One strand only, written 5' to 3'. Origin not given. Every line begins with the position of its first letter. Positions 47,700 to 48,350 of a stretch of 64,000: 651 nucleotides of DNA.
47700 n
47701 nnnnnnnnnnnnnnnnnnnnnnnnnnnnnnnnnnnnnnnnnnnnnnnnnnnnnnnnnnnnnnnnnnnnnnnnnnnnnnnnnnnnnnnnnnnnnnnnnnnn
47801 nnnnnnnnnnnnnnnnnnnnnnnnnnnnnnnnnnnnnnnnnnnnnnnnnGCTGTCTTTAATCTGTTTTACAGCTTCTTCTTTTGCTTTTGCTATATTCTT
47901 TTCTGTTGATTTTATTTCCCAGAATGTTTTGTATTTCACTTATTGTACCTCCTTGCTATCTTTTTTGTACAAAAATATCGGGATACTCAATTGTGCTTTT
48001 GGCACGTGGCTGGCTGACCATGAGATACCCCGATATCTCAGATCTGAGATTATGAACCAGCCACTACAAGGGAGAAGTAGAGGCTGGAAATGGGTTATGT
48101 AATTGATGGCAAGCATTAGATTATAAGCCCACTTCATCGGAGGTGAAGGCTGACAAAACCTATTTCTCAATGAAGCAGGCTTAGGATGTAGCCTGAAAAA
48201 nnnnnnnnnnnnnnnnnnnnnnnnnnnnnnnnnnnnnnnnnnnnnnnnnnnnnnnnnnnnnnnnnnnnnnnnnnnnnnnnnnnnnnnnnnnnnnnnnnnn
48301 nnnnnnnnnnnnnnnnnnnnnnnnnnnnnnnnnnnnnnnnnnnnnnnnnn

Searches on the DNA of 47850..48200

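Call 44: search_rna_families(source=window, start=47850, end=48200, threshold=evalue, max_evalue=10)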
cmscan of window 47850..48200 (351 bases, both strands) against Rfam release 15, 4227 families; matches with E-value up to 10: 4.
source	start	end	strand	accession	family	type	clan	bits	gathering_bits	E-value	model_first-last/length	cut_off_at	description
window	47865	47890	-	RF02248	Six3os1_3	Gene; lncRNA;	-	14.1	40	0.23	50-75/75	no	Six3os1 conserved region 3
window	48110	48195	-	RF03452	mir-3121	Gene; miRNA;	-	13.5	108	8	1-77/77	no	mir-3121 microRNA precursor family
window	47902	48028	+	RF03121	aCoV-3UTR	Cis-reg;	CL00117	11.5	85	1.4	1-312/312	no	Alphacoronavirus 3'UTR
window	48055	48116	+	RF02151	MIMT1_1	Gene; lncRNA;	-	11.1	45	9.9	1-88/88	no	MER1 repeat containing imprinted transcript 1 conserved region 1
